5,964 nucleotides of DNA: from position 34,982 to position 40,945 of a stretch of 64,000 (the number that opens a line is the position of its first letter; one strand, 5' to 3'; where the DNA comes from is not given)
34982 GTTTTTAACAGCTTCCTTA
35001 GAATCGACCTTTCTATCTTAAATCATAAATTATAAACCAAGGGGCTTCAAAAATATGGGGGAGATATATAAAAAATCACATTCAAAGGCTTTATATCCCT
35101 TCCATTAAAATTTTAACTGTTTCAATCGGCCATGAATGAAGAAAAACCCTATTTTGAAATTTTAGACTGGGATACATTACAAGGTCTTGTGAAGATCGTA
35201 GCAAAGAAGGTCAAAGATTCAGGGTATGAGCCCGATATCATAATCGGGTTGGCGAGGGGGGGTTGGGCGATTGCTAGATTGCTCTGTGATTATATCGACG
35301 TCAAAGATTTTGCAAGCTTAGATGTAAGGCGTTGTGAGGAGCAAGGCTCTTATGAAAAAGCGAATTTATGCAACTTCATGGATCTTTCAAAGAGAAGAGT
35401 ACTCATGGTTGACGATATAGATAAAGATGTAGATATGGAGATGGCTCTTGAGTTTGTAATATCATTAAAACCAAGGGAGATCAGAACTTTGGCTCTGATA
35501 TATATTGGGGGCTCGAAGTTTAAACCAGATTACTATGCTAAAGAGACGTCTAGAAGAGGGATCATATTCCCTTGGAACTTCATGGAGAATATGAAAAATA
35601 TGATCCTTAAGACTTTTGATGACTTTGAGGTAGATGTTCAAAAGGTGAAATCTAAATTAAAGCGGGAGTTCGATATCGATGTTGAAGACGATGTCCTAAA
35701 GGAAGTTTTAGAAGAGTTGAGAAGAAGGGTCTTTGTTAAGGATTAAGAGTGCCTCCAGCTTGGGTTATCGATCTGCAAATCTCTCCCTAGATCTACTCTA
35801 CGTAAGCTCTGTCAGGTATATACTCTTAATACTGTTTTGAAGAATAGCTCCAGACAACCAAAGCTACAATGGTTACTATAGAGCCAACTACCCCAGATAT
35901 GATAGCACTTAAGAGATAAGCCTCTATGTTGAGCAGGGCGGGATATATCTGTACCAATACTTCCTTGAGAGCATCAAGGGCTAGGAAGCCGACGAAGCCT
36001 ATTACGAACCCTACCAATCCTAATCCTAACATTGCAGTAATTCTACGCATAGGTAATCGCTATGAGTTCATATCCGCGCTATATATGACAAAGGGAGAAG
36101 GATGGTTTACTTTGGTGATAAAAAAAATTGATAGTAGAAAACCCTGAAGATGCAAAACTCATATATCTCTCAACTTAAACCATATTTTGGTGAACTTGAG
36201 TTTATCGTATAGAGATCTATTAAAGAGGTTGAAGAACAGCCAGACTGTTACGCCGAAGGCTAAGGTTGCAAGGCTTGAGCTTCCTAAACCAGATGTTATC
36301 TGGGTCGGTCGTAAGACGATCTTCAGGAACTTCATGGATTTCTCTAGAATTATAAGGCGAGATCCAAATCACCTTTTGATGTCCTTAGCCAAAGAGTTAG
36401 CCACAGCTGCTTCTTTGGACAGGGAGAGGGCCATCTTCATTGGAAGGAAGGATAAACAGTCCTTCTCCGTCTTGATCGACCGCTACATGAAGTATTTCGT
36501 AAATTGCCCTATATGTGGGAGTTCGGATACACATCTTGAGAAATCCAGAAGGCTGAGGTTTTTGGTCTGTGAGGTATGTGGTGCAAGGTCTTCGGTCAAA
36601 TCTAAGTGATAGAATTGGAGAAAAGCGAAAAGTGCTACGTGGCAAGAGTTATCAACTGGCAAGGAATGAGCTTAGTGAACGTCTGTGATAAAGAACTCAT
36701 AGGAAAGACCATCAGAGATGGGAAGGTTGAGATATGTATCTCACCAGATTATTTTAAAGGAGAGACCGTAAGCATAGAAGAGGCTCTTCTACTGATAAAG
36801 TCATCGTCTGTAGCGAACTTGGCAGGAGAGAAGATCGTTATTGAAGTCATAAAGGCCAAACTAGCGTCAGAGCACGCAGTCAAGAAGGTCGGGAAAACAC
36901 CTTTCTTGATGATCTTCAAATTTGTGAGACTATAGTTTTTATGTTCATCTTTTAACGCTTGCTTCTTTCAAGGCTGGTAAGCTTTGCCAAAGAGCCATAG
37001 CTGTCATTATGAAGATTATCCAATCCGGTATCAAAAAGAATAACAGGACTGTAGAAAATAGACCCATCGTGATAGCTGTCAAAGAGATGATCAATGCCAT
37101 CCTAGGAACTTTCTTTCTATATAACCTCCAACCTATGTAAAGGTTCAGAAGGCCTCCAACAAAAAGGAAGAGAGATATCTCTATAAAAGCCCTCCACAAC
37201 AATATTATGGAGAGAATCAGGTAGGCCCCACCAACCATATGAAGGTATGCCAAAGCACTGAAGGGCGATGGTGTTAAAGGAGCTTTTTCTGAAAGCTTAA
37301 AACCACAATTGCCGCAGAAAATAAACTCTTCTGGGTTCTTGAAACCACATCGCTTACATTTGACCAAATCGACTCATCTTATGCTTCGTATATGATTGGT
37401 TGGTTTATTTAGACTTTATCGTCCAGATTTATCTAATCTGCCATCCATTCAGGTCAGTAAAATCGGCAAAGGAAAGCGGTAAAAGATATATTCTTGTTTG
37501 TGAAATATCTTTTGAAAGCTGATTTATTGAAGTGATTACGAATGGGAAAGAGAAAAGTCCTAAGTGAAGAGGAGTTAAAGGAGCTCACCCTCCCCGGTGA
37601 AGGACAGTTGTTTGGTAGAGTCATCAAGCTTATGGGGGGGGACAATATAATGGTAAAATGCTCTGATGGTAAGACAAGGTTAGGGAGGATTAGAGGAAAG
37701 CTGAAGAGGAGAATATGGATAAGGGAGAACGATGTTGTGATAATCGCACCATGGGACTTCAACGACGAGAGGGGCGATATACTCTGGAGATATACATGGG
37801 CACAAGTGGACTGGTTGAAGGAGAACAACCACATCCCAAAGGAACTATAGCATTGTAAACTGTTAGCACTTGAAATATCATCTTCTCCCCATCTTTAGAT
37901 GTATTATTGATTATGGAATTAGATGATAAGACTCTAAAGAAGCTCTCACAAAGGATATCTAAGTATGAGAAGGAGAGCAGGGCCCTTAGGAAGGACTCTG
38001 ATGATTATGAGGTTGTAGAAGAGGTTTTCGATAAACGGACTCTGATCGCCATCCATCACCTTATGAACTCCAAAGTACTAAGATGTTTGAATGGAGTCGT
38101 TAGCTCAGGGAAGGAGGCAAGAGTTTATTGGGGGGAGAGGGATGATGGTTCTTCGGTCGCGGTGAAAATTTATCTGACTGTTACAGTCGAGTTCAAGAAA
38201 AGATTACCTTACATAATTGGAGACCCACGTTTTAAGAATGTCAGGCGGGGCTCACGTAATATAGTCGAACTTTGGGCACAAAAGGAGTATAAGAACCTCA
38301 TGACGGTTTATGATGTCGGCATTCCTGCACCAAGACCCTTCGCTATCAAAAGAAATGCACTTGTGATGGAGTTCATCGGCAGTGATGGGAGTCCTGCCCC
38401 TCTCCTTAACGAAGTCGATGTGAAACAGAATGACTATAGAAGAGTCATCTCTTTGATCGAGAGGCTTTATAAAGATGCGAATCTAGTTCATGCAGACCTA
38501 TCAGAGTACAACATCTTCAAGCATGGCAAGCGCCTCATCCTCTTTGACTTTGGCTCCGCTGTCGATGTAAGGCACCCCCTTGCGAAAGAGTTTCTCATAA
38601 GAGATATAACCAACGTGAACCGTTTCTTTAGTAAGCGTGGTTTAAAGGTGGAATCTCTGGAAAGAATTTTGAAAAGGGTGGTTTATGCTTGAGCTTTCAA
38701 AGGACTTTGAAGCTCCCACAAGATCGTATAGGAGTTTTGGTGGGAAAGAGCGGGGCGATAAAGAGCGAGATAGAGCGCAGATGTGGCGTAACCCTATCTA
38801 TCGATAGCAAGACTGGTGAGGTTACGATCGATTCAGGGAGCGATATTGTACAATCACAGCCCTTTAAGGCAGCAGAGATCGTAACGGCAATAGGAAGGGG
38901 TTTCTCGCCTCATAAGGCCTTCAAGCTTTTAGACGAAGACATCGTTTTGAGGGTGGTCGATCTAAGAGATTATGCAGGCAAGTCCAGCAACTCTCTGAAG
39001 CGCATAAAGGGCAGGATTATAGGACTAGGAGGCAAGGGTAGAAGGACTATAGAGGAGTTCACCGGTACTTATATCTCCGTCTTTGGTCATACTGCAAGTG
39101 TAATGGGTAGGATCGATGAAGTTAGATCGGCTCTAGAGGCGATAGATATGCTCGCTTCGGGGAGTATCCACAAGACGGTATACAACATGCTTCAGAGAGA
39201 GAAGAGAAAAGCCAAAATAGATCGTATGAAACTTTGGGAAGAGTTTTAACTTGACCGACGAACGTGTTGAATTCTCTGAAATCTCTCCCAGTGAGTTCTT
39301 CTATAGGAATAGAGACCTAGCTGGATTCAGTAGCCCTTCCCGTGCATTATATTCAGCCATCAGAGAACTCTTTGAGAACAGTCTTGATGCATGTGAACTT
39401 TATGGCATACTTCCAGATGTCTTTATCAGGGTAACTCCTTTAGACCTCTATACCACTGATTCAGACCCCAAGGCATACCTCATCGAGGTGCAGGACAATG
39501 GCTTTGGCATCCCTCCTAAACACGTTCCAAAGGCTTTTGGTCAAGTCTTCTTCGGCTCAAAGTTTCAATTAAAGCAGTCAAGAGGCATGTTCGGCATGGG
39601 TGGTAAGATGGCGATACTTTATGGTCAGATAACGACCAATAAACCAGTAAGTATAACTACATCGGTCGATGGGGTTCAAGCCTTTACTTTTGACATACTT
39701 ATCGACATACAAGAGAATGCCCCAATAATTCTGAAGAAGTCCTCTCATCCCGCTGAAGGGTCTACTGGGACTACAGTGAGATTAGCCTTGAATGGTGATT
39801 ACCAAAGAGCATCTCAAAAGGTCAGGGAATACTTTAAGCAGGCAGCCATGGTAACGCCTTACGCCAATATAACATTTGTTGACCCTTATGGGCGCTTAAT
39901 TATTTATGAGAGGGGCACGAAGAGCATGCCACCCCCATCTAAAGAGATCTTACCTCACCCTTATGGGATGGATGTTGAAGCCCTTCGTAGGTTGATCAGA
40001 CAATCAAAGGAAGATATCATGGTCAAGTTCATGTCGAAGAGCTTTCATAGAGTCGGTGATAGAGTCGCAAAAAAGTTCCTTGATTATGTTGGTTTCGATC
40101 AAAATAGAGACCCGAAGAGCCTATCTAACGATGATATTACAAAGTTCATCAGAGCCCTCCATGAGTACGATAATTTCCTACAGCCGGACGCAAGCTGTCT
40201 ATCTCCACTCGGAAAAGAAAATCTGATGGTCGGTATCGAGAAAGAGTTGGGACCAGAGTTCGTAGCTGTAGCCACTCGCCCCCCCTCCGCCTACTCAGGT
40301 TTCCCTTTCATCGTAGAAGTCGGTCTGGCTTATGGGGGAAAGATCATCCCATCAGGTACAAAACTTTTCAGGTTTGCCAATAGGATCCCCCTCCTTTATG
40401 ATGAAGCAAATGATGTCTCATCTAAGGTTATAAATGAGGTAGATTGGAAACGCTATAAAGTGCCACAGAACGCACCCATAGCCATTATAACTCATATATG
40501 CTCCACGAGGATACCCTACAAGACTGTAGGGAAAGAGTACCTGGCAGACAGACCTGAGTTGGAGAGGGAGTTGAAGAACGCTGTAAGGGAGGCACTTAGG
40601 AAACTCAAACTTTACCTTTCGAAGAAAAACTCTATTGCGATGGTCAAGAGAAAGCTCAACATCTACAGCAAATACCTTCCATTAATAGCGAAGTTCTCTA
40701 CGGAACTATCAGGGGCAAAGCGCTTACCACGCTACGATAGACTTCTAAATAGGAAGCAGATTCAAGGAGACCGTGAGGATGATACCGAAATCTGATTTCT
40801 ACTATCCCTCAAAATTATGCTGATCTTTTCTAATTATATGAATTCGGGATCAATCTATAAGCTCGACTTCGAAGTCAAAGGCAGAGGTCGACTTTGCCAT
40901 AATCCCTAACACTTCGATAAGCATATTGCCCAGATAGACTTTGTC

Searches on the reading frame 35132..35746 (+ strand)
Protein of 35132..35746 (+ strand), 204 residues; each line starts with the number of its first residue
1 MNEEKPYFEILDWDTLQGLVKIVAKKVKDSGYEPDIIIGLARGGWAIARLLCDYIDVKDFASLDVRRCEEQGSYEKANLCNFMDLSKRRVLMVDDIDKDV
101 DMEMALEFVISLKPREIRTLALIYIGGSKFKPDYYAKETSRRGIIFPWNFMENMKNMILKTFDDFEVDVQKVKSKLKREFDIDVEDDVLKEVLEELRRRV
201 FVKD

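Call 77: search_protein_families(library=pfam, proteins=[window:35132-35746:+], max_evalue=0.00001)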
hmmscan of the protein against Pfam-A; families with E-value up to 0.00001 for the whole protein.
window:35132-35746:+ (204 aa): 1 family
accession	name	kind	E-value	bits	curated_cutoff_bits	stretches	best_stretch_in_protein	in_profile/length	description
PF00156.33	Pribosyltran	-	1.7e-10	40.8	26.3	1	15-149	10-152/158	Phosphoribosyl transferase domain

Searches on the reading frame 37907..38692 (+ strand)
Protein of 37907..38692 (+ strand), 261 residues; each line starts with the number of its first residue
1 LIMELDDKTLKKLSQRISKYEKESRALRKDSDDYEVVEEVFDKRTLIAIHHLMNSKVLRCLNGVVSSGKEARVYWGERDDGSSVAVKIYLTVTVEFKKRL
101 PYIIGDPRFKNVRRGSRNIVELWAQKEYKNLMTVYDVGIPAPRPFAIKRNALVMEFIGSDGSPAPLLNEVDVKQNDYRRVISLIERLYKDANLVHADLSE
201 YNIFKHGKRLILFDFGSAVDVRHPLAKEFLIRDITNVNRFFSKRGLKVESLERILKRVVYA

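Call 77: search_protein_families(library=pfam, proteins=[window:37907-38692:+], max_evalue=0.00001)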
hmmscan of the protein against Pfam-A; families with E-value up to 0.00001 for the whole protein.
window:37907-38692:+ (261 aa): 2 families
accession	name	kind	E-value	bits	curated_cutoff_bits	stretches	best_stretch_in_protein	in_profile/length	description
PF01163.29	RIO1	-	5.1e-54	183.2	22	1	73-250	2-183/187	RIO domain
PF03109.22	ABC1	-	5.7e-06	26.1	22.9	0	128-224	121-220/244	ABC1 atypical kinase-like domain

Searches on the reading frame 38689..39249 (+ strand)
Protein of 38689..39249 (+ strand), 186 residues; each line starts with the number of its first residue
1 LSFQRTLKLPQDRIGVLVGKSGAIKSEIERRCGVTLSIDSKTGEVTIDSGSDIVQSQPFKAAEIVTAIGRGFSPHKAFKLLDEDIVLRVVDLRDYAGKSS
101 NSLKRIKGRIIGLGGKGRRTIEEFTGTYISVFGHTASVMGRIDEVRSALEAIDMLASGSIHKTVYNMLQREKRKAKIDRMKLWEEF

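Call 77: search_protein_families(library=pfam, proteins=[window:38689-39249:+], max_evalue=0.00001)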
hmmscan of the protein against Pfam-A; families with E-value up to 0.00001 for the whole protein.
window:38689-39249:+ (186 aa): 2 families
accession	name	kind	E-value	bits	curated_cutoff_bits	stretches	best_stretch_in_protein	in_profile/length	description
PF00013.35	KH_1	-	2.6e-10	40.3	21.5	0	6-51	3-45/66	KH domain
PF21800.4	KH_KRR1_2nd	-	7.3e-06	26.4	27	0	88-151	4-66/91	KRR1 small subunit processome component, second KH domain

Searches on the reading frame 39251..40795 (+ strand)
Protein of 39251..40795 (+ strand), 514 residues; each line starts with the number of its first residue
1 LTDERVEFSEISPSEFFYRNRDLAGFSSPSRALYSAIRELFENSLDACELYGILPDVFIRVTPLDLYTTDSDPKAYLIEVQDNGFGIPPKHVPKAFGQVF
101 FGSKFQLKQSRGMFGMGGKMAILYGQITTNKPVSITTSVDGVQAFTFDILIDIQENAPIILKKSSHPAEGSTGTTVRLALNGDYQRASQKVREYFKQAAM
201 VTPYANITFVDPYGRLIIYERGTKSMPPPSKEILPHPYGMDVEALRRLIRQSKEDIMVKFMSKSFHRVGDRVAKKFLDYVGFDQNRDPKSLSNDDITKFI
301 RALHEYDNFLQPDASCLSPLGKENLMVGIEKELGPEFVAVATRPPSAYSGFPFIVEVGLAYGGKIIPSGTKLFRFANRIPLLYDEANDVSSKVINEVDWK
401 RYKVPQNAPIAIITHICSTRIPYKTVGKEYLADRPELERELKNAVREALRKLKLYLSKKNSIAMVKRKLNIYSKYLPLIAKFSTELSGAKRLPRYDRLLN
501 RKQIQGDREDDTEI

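Call 26: search_protein_families(library=pfam, proteins=[window:39251-40795:+], max_evalue=1)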
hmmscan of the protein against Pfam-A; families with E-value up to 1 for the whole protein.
window:39251-40795:+ (514 aa): 4 families
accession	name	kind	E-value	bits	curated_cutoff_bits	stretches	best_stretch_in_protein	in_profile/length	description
PF09239.17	Topo-VIb_trans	-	3.1e-57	193.2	24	1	312-467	1-158/159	Topoisomerase VI B subunit, transducer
PF02518.31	HATPase_c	-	1.3e-07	32.5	26.4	1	31-141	4-99/111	Histidine kinase-, DNA gyrase B-, and HSP90-like ATPase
PF13589.12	HATPase_c_3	-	7.1e-05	23.3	25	1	35-124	5-83/137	Histidine kinase-, DNA gyrase B-, and HSP90-like ATPase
PF05833.16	NFACT_N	-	0.052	12.8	31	1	226-306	161-239/456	NFACT N-terminal and middle domains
